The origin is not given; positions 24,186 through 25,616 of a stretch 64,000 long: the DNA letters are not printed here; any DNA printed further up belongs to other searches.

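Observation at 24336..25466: Circularly permuted radical SAM enzyme with the SPASM-like Cys cluster region at the N-terminus instead of the C-terminus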

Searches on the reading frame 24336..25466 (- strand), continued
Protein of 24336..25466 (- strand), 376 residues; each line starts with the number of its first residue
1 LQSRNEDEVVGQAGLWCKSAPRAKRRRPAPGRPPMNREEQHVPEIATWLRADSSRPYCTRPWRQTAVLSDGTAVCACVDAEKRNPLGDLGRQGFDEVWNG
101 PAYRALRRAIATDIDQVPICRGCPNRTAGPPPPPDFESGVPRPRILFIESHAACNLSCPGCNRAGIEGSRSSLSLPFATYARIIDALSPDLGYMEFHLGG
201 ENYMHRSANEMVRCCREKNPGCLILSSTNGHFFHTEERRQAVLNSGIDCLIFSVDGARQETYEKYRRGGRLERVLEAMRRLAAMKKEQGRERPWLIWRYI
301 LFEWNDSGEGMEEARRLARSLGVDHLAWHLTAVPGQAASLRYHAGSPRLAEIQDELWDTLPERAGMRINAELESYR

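Call 54: search_solved_structures(query=A1, max_evalue=0.001, show_alignments=0)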
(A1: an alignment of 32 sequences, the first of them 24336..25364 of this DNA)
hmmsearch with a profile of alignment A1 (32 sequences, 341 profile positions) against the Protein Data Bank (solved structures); distinct sequences matched with E-value up to 0.001: 8.
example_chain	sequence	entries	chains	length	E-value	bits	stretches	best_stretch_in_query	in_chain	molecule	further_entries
4m7s_A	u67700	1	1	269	2e-17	66.3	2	15-98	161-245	BtrN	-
4m7t_A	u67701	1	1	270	2.3e-17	66.1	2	15-97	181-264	BtrN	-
7vob_C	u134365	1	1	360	4.8e-11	45.3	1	94-248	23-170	Cytosylglucuronate decarboxylase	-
7voc_C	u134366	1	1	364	4.9e-11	45.3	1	94-248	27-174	Cytosylglucuronate decarboxylase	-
5wgg_A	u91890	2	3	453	3.8e-06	29.2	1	109-252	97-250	Radical SAM domain protein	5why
7tol_A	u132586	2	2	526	5.6e-05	25.4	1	81-234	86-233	glycerol dibiphytanyl glycerol tetraether - macrocyclic archaeol synthase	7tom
6c8v_A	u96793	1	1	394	8.1e-05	24.8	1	99-229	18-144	Coenzyme PQQ synthesis protein E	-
7wzv_A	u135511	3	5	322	0.00019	23.7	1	103-215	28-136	4Fe-4S cluster-binding domain-containing protein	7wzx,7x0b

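Call 60: search_protein_families(library=ncbifam, proteins=[P0203, P0162, P0142, P0138, P0151, P0173, P0263, P0207, P0165, P0125], max_evalue=1e-12)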
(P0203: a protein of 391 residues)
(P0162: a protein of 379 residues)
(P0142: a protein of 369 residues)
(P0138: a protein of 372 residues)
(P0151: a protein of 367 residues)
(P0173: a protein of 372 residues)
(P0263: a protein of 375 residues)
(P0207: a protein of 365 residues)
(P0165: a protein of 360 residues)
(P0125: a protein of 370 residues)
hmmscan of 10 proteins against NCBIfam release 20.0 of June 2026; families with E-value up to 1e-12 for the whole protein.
P0203 (391 aa): 3 families
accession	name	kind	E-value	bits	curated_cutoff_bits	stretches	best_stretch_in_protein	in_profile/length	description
TIGR04317.1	W_rSAM_matur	equivalog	1.5e-18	67.1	380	1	111-257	3-138/349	tungsten cofactor oxidoreductase radical SAM maturase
TIGR04311.1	rSAM_Geo_metal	subfamily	7.2e-16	58.2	400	1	114-257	5-141/423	radical SAM/SPASM family putative metalloenzyme maturase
NF033640.1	N_Twi_rSAM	subfamily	2e-15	56.8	170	1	23-260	3-270/398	twitch domain-containing radical SAM protein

P0162 (379 aa): 7 families
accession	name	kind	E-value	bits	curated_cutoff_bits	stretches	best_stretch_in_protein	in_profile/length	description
TIGR04317.1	W_rSAM_matur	equivalog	5e-28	98.2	380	1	102-264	5-161/349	tungsten cofactor oxidoreductase radical SAM maturase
TIGR04311.1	rSAM_Geo_metal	subfamily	2.5e-20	72.9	400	1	100-282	2-181/423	radical SAM/SPASM family putative metalloenzyme maturase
TIGR04051.1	rSAM_NirJ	equivalog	6e-15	55.1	515.45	1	110-246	11-142/354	heme d1 biosynthesis radical SAM protein NirJ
TIGR04545.1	rSAM_ahbD_hemeb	equivalog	2e-14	53.8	500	1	102-242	1-137/339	heme b synthase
TIGR04054.1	rSAM_NirJ1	equivalog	4.5e-14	51.9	650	1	104-243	39-173/387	putative heme d1 biosynthesis radical SAM protein NirJ1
NF050035.1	rSAM_WgK_link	exception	6.7e-14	51.7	650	1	99-240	7-144/367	radical SAM/SPASM peptide maturase WgkB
TIGR04321.1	spiroSPASM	subfamily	3.8e-13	48.9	250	0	100-241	230-378/510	spiro-SPASM protein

P0142 (369 aa): 2 families
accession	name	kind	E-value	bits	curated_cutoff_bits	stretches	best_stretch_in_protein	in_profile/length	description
TIGR04317.1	W_rSAM_matur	equivalog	8.8e-23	81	380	1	134-303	3-163/349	tungsten cofactor oxidoreductase radical SAM maturase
TIGR04311.1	rSAM_Geo_metal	subfamily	5.4e-20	71.8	400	1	134-286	2-149/423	radical SAM/SPASM family putative metalloenzyme maturase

P0138 (372 aa): 9 families
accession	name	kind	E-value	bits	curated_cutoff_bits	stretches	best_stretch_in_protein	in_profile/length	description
TIGR04317.1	W_rSAM_matur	equivalog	9.5e-28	97.3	380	1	145-338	3-195/349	tungsten cofactor oxidoreductase radical SAM maturase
TIGR04311.1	rSAM_Geo_metal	subfamily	6.9e-23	81.4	400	1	144-323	1-181/423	radical SAM/SPASM family putative metalloenzyme maturase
TIGR04054.1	rSAM_NirJ1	equivalog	2.1e-18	66.2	650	1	145-292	36-181/387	putative heme d1 biosynthesis radical SAM protein NirJ1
TIGR04546.1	rSAM_ahbC_deAc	equivalog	1.2e-15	57.3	650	0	145-303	39-189/390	12,18-didecarboxysiroheme deacetylase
TIGR04347.1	pseudo_SAM_Halo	equivalog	1.4e-15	57.5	525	0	145-322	38-205/390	TIGR04347 family pseudo-SAM/SPASM protein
TIGR04545.1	rSAM_ahbD_hemeb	equivalog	4.5e-15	55.9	500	0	151-291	5-141/339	heme b synthase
TIGR04051.1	rSAM_NirJ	equivalog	1.7e-14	53.6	515.45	0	145-291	2-146/354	heme d1 biosynthesis radical SAM protein NirJ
TIGR04133.1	rSAM_w_lipo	hypoth_equivalog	4.7e-14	52.1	425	0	147-293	25-170/350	TIGR04133 family radical SAM/SPASM protein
TIGR04055.1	rSAM_NirJ2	equivalog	5.6e-13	49.1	500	0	151-306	5-153/326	putative heme d1 biosynthesis radical SAM protein NirJ2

P0151 (367 aa): 4 families
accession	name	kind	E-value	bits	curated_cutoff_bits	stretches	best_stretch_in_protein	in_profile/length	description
TIGR04317.1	W_rSAM_matur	equivalog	7.7e-26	91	380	1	154-336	5-179/349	tungsten cofactor oxidoreductase radical SAM maturase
TIGR04311.1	rSAM_Geo_metal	subfamily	3.8e-21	75.6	400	1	152-335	2-181/423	radical SAM/SPASM family putative metalloenzyme maturase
NF033640.1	N_Twi_rSAM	subfamily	2.1e-14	53.4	170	1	64-300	2-271/398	twitch domain-containing radical SAM protein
TIGR04251.1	SCM_rSAM_ScmF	equivalog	5.2e-14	52.4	400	0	160-354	11-195/353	SynChlorMet cassette radical SAM/SPASM protein ScmF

P0173 (372 aa): 2 families
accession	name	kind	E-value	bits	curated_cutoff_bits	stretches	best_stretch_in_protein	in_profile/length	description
TIGR04317.1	W_rSAM_matur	equivalog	5.8e-24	84.8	380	1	153-341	3-178/349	tungsten cofactor oxidoreductase radical SAM maturase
TIGR04311.1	rSAM_Geo_metal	subfamily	8.4e-20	71.2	400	1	155-341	4-181/423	radical SAM/SPASM family putative metalloenzyme maturase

P0263 (375 aa): 1 family
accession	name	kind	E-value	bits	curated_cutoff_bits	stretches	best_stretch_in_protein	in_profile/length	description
TIGR04317.1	W_rSAM_matur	equivalog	7.5e-22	77.9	380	1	148-360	3-204/349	tungsten cofactor oxidoreductase radical SAM maturase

P0207 (365 aa): 2 families
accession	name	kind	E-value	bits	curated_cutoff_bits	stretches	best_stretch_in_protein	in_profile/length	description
TIGR04317.1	W_rSAM_matur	equivalog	2.2e-23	83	380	1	138-318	5-179/349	tungsten cofactor oxidoreductase radical SAM maturase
TIGR04311.1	rSAM_Geo_metal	subfamily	1.6e-15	57.1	400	0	136-317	2-181/423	radical SAM/SPASM family putative metalloenzyme maturase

P0165 (360 aa): 2 families
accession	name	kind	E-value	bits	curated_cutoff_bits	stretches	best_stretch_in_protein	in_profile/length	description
TIGR04317.1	W_rSAM_matur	equivalog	6.9e-25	87.9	380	1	123-308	2-180/349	tungsten cofactor oxidoreductase radical SAM maturase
TIGR04311.1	rSAM_Geo_metal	subfamily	1.8e-21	76.7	400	1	125-314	3-188/423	radical SAM/SPASM family putative metalloenzyme maturase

P0125 (370 aa): 2 families
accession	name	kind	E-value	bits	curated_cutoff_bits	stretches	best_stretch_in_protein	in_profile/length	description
TIGR04317.1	W_rSAM_matur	equivalog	1.2e-24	87.1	380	1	146-325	6-178/349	tungsten cofactor oxidoreductase radical SAM maturase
TIGR04311.1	rSAM_Geo_metal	subfamily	1.7e-21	76.8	400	1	143-325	2-181/423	radical SAM/SPASM family putative metalloenzyme maturase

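Call 61: search_protein_families(library=pfam, proteins=[P0122, P0127, P0139, P0154, P0163, P0164, P0182, P0195, P0145, P0156], max_evalue=0.001)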
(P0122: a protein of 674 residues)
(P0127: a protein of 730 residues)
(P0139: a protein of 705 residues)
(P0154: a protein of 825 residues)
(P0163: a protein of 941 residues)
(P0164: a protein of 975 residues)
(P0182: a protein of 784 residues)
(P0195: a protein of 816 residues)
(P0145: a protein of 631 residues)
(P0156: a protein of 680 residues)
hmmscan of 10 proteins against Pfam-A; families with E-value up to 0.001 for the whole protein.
P0122 (674 aa): 2 families
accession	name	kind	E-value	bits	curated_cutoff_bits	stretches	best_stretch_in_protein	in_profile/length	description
PF13186.11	SPASM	-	2.2e-21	76.4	21.5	2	566-633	1-66/67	Iron-sulfur cluster-binding domain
PF04055.27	Radical_SAM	-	2.3e-16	60.8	29.5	1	105-229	12-138/166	Radical SAM superfamily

P0127 (730 aa): 2 families
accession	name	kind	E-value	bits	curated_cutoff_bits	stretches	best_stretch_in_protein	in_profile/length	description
PF04055.27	Radical_SAM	-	1.1e-09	39.2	29.5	1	131-266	2-137/166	Radical SAM superfamily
PF13186.11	SPASM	-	3.4e-08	34.1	21.5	1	38-102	1-66/67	Iron-sulfur cluster-binding domain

P0139 (705 aa): 3 families
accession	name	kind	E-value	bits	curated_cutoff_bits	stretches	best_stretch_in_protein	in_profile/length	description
PF04055.27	Radical_SAM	-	1.6e-10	41.8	29.5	1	119-253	2-136/166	Radical SAM superfamily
PF13186.11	SPASM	-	1.2e-05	25.9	21.5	1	27-90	1-66/67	Iron-sulfur cluster-binding domain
PF16353.11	LacZ_4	-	5e-05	23.9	27.3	0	509-548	14-50/87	Beta-galactosidase, domain 4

P0154 (825 aa): 5 families
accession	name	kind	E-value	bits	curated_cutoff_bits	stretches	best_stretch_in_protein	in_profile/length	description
PF00534.26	Glycos_transf_1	-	2.3e-20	73.2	26.4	1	198-368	2-171/172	Glycosyl transferases group 1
PF13692.12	Glyco_trans_1_4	-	3.8e-15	56.8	27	1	213-330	3-117/142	Glycosyl transferases group 1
PF04055.27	Radical_SAM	-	8.8e-09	36.2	29.5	1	594-723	2-133/166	Radical SAM superfamily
PF13186.11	SPASM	-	1.6e-05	25.6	21.5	1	506-570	1-66/67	Iron-sulfur cluster-binding domain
PF13524.12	Glyco_trans_1_2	-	0.00053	20.4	25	0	238-383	10-142/144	Glycosyl transferase-like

P0163 (941 aa): 7 families
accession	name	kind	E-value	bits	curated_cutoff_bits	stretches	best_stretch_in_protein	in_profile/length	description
PF05159.20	Capsule_synth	-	1.1e-14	55.1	20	1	397-521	131-266/310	Capsule polysaccharide biosynthesis protein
PF13186.11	SPASM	-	1.7e-12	47.9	21.5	1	630-697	1-66/67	Iron-sulfur cluster-binding domain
PF04055.27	Radical_SAM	-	2.4e-12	47.8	29.5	1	728-865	2-138/166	Radical SAM superfamily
PF08242.18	Methyltransf_12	-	7.9e-10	39.8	30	1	47-129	1-89/98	Methyltransferase domain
PF13649.12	Methyltransf_25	-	7e-09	36.7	27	1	48-129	3-90/97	Methyltransferase domain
PF08241.18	Methyltransf_11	-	2.3e-07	31.8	21.2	1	47-128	1-83/95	Methyltransferase domain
PF13489.12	Methyltransf_23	-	0.00014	22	27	1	44-129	24-105/164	Methyltransferase domain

P0164 (975 aa): 2 families
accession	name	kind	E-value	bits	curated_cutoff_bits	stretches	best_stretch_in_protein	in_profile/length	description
PF13946.11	DUF4214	-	4.8e-41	139.1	23.2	4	780-844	4-72/72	Domain of unknown function (DUF4214)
PF13186.11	SPASM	-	7.3e-11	42.6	21.5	1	11-72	1-66/67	Iron-sulfur cluster-binding domain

P0182 (784 aa): 3 families
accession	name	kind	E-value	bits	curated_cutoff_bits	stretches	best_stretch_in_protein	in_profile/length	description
PF13946.11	DUF4214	-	8.3e-14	51.8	23.2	1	586-632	24-71/72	Domain of unknown function (DUF4214)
PF04055.27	Radical_SAM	-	1.8e-09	38.4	29.5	1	110-261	2-144/166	Radical SAM superfamily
PF13186.11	SPASM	-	2.6e-06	28.1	21.5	1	24-86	1-67/67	Iron-sulfur cluster-binding domain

P0195 (816 aa): 3 families
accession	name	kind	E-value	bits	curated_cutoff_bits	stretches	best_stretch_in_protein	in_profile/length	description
PF13946.11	DUF4214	-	5.1e-15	55.7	23.2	2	576-626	21-71/72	Domain of unknown function (DUF4214)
PF04055.27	Radical_SAM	-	1e-08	35.9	29.5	1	109-249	2-139/166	Radical SAM superfamily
PF13186.11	SPASM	-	2.1e-05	25.2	21.5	1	23-85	1-67/67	Iron-sulfur cluster-binding domain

P0145 (631 aa): 2 families
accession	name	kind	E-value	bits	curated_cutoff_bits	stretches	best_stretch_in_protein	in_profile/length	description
PF04055.27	Radical_SAM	-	8.7e-16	59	29.5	1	396-530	3-132/166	Radical SAM superfamily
PF13186.11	SPASM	-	3.2e-13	50.2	21.5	2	5-67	1-64/67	Iron-sulfur cluster-binding domain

P0156 (680 aa): 3 families
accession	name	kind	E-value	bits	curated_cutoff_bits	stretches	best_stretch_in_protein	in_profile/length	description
PF13946.11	DUF4214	-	2e-46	156.4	23.2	4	605-671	1-71/72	Domain of unknown function (DUF4214)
PF04055.27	Radical_SAM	-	1.3e-07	32.3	29.5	1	92-230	1-137/166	Radical SAM superfamily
PF13186.11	SPASM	-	0.00099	19.8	21.5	0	6-67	1-66/67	Iron-sulfur cluster-binding domain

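Call 65: find_encoding_contigs(protein=P0154, flank=8000, max_places=2)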
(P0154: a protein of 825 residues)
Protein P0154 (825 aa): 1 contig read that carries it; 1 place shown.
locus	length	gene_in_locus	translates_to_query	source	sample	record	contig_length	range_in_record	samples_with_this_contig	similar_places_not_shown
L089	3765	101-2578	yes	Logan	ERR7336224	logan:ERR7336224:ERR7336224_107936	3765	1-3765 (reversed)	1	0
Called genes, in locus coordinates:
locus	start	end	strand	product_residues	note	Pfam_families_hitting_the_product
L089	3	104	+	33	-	?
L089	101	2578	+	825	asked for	PF13186:SPASM (faint), PF00534:Glycos_transf_1, PF13692:Glyco_trans_1_4, PF04055:Radical_SAM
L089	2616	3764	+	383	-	?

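Call 66: find_encoding_contigs(protein=P0163, flank=8000, max_places=2)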
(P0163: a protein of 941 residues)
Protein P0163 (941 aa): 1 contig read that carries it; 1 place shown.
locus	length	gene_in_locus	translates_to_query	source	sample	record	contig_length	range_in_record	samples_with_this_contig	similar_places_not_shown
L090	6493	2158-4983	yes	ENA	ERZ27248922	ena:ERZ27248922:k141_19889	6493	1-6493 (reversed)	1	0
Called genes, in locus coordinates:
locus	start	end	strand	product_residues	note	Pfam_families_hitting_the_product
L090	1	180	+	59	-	?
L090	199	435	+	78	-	-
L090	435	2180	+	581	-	PF00534:Glycos_transf_1, PF13692:Glyco_trans_1_4, PF05711:TylF, PF13578:Methyltransf_24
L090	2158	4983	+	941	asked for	PF08241:Methyltransf_11 (weak), PF08242:Methyltransf_12, PF13649:Methyltransf_25, PF05159:Capsule_synth, PF13186:SPASM, PF04055:Radical_SAM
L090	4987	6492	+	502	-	?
